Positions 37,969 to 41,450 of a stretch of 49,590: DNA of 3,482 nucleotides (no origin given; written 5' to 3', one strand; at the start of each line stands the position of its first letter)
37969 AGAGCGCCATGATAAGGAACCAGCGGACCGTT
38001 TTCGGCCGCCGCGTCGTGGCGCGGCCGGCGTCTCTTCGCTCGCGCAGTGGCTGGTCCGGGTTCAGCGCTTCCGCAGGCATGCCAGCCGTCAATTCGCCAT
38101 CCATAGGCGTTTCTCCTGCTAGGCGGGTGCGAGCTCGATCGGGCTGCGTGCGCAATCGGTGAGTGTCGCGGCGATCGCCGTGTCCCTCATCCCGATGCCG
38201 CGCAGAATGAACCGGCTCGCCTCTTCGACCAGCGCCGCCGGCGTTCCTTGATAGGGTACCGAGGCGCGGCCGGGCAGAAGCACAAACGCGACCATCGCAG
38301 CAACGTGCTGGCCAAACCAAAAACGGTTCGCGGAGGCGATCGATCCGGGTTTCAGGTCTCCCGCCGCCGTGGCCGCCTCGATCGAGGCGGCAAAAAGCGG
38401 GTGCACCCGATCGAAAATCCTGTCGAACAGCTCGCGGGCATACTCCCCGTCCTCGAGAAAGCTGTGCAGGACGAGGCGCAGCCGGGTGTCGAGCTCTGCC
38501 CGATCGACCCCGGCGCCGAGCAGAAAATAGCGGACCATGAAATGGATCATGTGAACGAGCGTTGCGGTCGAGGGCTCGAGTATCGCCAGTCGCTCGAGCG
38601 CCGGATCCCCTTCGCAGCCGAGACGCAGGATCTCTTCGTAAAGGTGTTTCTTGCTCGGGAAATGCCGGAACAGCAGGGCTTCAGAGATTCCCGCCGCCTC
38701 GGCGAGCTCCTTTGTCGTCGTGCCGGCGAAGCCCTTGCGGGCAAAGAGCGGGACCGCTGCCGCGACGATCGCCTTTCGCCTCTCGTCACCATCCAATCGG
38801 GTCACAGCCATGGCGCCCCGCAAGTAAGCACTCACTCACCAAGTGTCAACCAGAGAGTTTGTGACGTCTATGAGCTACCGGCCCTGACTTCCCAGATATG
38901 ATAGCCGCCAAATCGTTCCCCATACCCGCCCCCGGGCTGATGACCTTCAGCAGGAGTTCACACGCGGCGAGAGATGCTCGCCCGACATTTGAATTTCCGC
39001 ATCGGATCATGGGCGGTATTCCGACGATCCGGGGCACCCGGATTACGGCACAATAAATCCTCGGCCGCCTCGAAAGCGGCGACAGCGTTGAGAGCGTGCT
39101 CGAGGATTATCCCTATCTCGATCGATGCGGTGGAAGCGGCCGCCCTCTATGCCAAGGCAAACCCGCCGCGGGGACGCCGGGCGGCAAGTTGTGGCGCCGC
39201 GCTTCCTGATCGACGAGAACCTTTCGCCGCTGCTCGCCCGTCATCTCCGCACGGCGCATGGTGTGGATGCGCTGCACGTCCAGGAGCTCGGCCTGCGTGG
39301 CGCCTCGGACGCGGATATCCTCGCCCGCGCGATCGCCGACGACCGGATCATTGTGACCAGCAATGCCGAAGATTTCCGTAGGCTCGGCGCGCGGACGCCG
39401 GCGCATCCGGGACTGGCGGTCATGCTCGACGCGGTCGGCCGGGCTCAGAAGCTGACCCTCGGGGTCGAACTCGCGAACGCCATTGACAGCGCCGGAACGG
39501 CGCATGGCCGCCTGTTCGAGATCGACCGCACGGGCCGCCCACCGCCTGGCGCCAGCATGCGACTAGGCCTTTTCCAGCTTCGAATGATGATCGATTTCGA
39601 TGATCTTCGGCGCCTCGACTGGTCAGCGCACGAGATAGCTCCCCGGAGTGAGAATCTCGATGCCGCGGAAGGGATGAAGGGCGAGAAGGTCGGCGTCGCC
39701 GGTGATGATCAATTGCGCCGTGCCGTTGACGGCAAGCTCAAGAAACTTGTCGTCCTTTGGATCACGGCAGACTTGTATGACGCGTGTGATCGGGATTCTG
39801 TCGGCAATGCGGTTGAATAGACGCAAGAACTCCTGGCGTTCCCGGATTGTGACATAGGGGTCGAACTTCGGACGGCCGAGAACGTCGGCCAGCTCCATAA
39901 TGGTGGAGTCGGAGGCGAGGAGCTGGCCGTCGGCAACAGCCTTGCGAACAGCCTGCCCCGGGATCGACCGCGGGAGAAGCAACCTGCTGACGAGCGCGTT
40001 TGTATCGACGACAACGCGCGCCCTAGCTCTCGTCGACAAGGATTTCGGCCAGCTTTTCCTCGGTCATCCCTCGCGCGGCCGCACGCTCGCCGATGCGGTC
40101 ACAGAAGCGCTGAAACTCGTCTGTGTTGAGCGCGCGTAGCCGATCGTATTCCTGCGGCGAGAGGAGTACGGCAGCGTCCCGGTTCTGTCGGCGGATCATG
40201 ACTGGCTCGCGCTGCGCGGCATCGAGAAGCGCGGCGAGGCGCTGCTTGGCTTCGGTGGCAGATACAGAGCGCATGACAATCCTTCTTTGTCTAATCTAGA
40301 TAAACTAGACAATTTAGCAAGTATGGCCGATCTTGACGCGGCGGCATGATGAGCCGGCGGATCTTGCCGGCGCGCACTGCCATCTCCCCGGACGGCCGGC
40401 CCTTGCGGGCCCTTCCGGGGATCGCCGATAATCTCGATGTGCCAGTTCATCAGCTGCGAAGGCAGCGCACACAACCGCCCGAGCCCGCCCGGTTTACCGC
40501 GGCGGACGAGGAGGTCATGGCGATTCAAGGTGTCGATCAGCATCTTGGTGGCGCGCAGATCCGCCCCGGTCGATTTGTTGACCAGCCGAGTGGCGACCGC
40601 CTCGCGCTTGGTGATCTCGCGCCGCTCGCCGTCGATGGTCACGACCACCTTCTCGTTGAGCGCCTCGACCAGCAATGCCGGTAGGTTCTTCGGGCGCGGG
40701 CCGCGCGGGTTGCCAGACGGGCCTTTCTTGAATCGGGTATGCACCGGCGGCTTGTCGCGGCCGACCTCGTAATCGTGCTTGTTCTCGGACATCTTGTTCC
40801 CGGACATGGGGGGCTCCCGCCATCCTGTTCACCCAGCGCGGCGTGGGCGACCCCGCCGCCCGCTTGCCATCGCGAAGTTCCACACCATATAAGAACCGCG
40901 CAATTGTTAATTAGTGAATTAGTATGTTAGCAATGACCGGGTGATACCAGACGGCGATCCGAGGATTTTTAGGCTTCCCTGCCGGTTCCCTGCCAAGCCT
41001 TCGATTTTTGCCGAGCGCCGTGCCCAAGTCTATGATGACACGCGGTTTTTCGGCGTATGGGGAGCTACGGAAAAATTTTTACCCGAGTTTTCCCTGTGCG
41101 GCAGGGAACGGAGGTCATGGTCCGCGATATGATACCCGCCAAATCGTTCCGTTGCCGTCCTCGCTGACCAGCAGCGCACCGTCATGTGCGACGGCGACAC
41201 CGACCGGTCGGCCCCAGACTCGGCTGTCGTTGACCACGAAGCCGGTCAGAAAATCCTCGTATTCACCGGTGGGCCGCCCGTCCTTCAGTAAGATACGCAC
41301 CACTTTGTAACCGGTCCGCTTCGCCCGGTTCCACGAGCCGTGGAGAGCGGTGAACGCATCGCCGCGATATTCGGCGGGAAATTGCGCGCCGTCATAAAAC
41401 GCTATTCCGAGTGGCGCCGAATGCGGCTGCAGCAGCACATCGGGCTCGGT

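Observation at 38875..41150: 24/25-identical direct repeats bracket a 2.2-kb toxin-antitoxin islet that has replaced the 3' terminus of a PQQ-type dehydrogenase gene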

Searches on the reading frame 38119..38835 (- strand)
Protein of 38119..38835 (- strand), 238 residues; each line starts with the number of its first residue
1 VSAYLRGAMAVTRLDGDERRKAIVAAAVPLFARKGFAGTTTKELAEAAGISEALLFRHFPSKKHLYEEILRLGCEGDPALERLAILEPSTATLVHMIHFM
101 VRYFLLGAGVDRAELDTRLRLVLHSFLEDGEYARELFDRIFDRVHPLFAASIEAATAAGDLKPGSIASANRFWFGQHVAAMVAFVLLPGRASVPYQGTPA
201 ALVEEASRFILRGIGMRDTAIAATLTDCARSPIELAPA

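Call 7: search_protein_families(library=pfam, proteins=[window:38119-38835:-], max_evalue=0.01)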
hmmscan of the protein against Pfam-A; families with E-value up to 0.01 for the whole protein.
window:38119-38835:- (238 aa): 2 families
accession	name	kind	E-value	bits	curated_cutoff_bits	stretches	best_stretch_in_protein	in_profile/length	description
PF00440.29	TetR_N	-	7e-17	61.4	24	1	23-69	1-47/47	Bacterial regulatory proteins, tetR family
PF14246.11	TetR_C_7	-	0.0011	19.3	22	1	119-211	23-114/119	AefR-like transcriptional repressor, C-terminal domain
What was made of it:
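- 38119..38835 (-): TetR-family regulator: the conserved chromosomal right flank (TetR - MFP - RND - tRNA-Met). Pfam TetR_N (call 7).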

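Call 24: find_related_loci(query=window:38119-38811:-, collection=metagenome_contigs, flank=7000)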
Query window:38119-38811:- (230 aa) in metagenome_contigs; peptide patterns used: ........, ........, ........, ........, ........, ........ (x = any residue, [..] = any of these).
511 stretches matched a pattern; 315 encode a relative of the query (tblastn E <= 1e-3); the best 80 are kept; 80 distinct loci.
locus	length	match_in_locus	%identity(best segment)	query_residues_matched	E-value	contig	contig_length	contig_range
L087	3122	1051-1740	100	1-230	2e-157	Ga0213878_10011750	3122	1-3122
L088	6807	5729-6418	91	1-230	4e-134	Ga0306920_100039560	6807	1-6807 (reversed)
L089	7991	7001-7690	93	1-230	7e-133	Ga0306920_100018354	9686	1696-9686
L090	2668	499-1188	93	1-230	8e-139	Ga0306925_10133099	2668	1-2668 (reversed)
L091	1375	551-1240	93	1-230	3e-144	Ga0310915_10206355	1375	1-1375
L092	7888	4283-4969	87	1-229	1e-130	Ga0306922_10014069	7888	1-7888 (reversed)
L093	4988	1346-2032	87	1-229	2e-131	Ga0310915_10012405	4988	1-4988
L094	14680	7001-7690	91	1-230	5e-130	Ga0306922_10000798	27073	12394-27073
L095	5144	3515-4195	90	1-227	6e-131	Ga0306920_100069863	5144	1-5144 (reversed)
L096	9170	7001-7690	91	1-230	5e-130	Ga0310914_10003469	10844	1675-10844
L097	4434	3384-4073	92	1-230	5e-131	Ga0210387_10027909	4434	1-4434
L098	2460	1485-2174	92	1-230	3e-136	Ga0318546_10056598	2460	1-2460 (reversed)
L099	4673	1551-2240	92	1-230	1e-130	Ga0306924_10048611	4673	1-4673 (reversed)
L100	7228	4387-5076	92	1-230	5e-129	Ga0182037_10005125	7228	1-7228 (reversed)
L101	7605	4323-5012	92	1-230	5e-129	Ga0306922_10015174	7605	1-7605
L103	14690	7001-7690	92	1-230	8e-129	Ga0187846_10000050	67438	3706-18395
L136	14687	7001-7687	83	1-229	2e-116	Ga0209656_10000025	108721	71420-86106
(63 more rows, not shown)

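Call 34: search_protein_families(library=pfam, proteins=[L089:163-3567:+, L089:3611-6505:+, L088:1-2361:-, L088:2325-5603:-, L103:1924-3048:-, L103:4973-5944:-, L103:3878-4594:-, L103:3360-3974:-, L103:1172-1720:-, L136:5693-6772:+], max_evalue=0.001)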
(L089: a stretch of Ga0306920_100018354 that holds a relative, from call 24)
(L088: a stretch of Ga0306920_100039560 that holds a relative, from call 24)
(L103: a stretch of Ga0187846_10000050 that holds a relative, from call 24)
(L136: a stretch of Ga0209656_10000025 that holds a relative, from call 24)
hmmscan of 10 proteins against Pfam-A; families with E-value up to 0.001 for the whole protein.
L089:163-3567:+ (1135 aa): 1 family
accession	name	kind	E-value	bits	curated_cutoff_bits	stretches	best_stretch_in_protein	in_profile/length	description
PF06634.17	DUF1156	-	1.2e-19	70.6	24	1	78-136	1-68/73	Protein of unknown function (DUF1156)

L089:3611-6505:+ (965 aa): 5 families
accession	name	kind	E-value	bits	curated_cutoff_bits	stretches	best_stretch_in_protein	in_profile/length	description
PF00176.29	SNF2-rel_dom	-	1.5e-12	47.7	24.9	1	252-447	5-180/290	SNF2-related domain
PF00271.37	Helicase_C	-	3.3e-11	43.8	23.5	1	794-850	54-110/110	Helicase conserved C-terminal domain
PF13091.12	PLDc_2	-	4.8e-08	33.4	27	1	122-194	65-132/132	PLD-like domain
PF04851.21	ResIII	-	5.2e-07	30.2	22.5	1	244-431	4-163/164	Type III restriction enzyme, res subunit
PF00270.35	DEAD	-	9.2e-07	29.2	26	1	248-435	4-164/167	DEAD/DEAH box helicase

L088:1-2361:- (787 aa): 1 family
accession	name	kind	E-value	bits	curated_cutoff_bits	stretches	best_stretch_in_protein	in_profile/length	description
PF00270.35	DEAD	-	1.9e-18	67.2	26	1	111-306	4-161/167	DEAD/DEAH box helicase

L088:2325-5603:- (1093 aa): 0 families

L103:1924-3048:- (375 aa): 0 families

L103:4973-5944:- (324 aa): 1 family
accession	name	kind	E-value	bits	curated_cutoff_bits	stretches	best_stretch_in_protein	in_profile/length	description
PF14022.11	DUF4238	-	4.7e-31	108.7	27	2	16-121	1-111/281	Protein of unknown function (DUF4238)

L103:3878-4594:- (239 aa): 1 family
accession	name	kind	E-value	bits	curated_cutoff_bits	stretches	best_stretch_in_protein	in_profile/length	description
PF13374.12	TPR_10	-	3.6e-06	27.2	27.5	0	110-146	1-37/42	Tetratricopeptide repeat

L103:3360-3974:- (205 aa): 0 families

L103:1172-1720:- (183 aa): 0 families

L136:5693-6772:+ (360 aa): 0 families

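Call 57: search_protein_families(library=pfam, proteins=[L094:1-1182:+, L094:1122-2825:+, L094:2741-3493:+, L094:4278-5063:-, L094:5127-6128:-, L094:6330-6854:+, L100:965-1654:+, L100:1836-2804:+, L100:2585-3481:+, L100:3399-3995:-], max_evalue=0.001)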
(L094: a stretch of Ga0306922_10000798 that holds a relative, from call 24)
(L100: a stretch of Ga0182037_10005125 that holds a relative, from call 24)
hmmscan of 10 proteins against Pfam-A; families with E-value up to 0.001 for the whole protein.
L094:1-1182:+ (394 aa): 2 families
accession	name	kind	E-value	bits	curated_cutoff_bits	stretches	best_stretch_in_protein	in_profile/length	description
PF06114.19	Peptidase_M78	-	5.6e-09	36.3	22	1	13-123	15-122/123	IrrE N-terminal-like domain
PF01661.27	Macro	-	0.00034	21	22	1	259-366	9-117/118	Macro domain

L094:1122-2825:+ (568 aa): 4 families
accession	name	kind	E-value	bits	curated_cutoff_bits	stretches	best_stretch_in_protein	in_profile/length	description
PF00709.27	Adenylsucc_synt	-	9.9e-54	183.1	27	2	363-520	188-331/416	Adenylosuccinate synthetase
PF13238.12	AAA_18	-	4e-08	34.2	29.4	1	31-169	1-125/128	AAA domain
PF13671.12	AAA_33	-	0.00017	22.4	27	1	31-160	2-123/143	AAA domain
PF13191.12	AAA_16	-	0.00037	21.5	32.6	0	16-55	13-51/167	AAA ATPase domain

L094:2741-3493:+ (251 aa): 1 family
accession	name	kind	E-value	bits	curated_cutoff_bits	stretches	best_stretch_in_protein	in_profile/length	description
PF22531.2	DUF7002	-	1.1e-70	237.6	27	1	42-234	1-195/195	Family of unknown function (DUF7002)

L094:4278-5063:- (262 aa): 0 families

L094:5127-6128:- (334 aa): 0 families

L094:6330-6854:+ (175 aa): 0 families

L100:965-1654:+ (230 aa): 1 family
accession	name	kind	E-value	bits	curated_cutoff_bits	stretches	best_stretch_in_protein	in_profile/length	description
PF04851.21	ResIII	-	1.4e-11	45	22.5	1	70-221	18-139/164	Type III restriction enzyme, res subunit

L100:1836-2804:+ (323 aa): 0 families

L100:2585-3481:+ (299 aa): 0 families

L100:3399-3995:- (199 aa): 0 families
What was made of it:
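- Tried and rejected: Integrase hunt upstream of the relic in L088, L089, L094, L100 and L103 (calls 34, 57).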

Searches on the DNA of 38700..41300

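Call 60: search_rna_families(source=window, start=38700, end=41300, threshold=evalue, max_evalue=0.1)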
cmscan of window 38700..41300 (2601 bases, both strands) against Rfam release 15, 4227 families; matches with E-value up to 0.1: 0.
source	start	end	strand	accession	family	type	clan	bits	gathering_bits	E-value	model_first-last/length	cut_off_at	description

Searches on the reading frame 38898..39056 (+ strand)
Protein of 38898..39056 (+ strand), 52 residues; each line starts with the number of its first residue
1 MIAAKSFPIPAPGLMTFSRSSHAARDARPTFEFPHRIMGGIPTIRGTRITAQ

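Call 7: search_protein_families(library=pfam, proteins=[window:38898-39056:+], max_evalue=0.01)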
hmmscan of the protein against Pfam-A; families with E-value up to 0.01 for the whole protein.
window:38898-39056:+ (52 aa): 1 family
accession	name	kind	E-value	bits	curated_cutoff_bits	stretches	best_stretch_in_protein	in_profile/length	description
PF04255.20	DUF433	-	0.0013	19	23.6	1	36-51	6-21/56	Protein of unknown function (DUF433)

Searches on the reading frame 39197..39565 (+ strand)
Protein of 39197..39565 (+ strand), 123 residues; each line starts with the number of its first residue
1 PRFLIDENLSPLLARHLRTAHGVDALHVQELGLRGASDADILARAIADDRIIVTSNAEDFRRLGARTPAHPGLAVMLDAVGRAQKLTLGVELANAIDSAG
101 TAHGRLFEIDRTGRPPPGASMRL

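Call 7: search_protein_families(library=pfam, proteins=[window:39197-39565:+], max_evalue=0.01)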
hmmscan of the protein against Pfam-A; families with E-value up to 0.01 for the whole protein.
window:39197-39565:+ (123 aa): 3 families
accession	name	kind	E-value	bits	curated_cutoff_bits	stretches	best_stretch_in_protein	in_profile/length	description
PF18480.7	DUF5615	-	7.3e-20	71.3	23.8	1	2-101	2-99/110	Domain of unknown function (DUF5615)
PF18478.7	PIN_10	-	5.1e-07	30.1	26.2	1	1-62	1-64/84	PIN like domain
PF01927.22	Mut7-C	-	1.2e-05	25.9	23.3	1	1-62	1-55/146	Mut7-C RNAse domain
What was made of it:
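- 39197..39565 (+): DUF5615 (PIN-like / Mut7-C-like) gene, apparently intact. Pfam DUF5615 E=7e-20 (call 7).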

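Call 30: search_protein_families(library=phrogs, proteins=[window:39197-39565:+], max_evalue=0.001)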
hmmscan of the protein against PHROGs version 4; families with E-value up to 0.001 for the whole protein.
window:39197-39565:+ (123 aa): 0 families

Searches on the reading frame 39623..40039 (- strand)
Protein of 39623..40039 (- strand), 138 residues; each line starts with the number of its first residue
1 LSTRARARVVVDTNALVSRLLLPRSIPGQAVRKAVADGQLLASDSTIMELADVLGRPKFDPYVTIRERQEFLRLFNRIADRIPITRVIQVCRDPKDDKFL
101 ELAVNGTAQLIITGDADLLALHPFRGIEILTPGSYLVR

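Call 7: search_protein_families(library=pfam, proteins=[window:39623-40039:-], max_evalue=0.01)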
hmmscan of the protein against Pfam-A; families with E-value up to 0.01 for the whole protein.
window:39623-40039:- (138 aa): 2 families
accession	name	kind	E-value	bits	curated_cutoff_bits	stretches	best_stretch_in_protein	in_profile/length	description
PF13470.12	PIN_3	-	6.7e-18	66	27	1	8-116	1-114/115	PIN domain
PF01850.27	PIN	-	0.00033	21.7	23.6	1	9-118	1-114/120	PIN domain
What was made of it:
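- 39623..40039 (-): PIN_3-domain toxin gene. It overlaps the antitoxin gene by 17 nt. Pfam PIN_3 E=6.7e-18 (call 7).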

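Call 30: search_protein_families(library=phrogs, proteins=[window:39623-40039:-], max_evalue=0.001)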
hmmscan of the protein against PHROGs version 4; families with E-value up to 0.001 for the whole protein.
window:39623-40039:- (138 aa): 1 family
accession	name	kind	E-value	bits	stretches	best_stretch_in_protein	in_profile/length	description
phrog_14427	-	unknown function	4.2e-11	43.9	1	8-136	3-131/139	-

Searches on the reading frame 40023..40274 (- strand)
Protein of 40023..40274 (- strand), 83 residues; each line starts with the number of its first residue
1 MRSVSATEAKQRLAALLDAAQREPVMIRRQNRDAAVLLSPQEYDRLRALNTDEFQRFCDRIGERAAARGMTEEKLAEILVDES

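Call 7: search_protein_families(library=pfam, proteins=[window:40023-40274:-], max_evalue=0.01)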
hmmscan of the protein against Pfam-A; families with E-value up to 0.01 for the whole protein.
window:40023-40274:- (83 aa): 1 family
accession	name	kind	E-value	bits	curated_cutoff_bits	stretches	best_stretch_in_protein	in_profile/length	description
PF02604.26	PhdYeFM_antitox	-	3.1e-14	52.9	29.8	1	1-52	1-52/74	Antitoxin Phd_YefM, type II toxin-antitoxin system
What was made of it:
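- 40023..40274 (-): Phd/YefM-type antitoxin gene. Pfam PhdYeFM_antitox E=3e-14 (call 7).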

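Call 30: search_protein_families(library=phrogs, proteins=[window:40023-40274:-], max_evalue=0.001)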
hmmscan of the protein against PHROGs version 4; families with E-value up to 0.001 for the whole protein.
window:40023-40274:- (83 aa): 3 families
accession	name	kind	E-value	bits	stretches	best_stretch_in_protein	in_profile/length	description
phrog_10078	-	unknown function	1.8e-06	29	1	1-46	1-48/87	-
phrog_2268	-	moron, auxiliary metabolic gene and host takeover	6.4e-06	27.2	1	1-46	2-47/84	antitoxin from a toxin-antitoxin system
phrog_375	-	moron, auxiliary metabolic gene and host takeover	3.4e-05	24.6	1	1-56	4-64/74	Phd-like antitoxin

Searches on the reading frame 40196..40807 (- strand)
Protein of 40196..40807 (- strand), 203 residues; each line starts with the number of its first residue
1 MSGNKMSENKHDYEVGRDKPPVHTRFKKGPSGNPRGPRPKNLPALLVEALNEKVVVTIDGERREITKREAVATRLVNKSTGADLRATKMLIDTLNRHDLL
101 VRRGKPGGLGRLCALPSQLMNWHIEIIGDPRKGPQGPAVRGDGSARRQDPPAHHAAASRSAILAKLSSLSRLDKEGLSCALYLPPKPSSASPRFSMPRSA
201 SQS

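Call 7: search_protein_families(library=pfam, proteins=[window:40196-40807:-], max_evalue=0.01)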
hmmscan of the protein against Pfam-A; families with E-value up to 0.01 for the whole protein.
window:40196-40807:- (203 aa): 1 family
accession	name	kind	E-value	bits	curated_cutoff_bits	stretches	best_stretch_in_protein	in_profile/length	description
PF18932.5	DUF5681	-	1.3e-19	70.9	27.5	1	23-96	2-74/77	Family of unknown function (DUF5681)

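Call 30: search_protein_families(library=phrogs, proteins=[window:40196-40807:-], max_evalue=0.001)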
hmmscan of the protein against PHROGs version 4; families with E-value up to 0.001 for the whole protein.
window:40196-40807:- (203 aa): 1 family
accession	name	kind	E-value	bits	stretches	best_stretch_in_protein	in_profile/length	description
phrog_26239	-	unknown function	2.5e-19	71.1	1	7-96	2-93/146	-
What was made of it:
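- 40526..40792 (-): Truncated DUF5681 gene (first 89 codons), the phage gene that precedes the large terminase. Pfam DUF5681 E=1.3e-19 and phrog_26239 (calls 7, 30).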
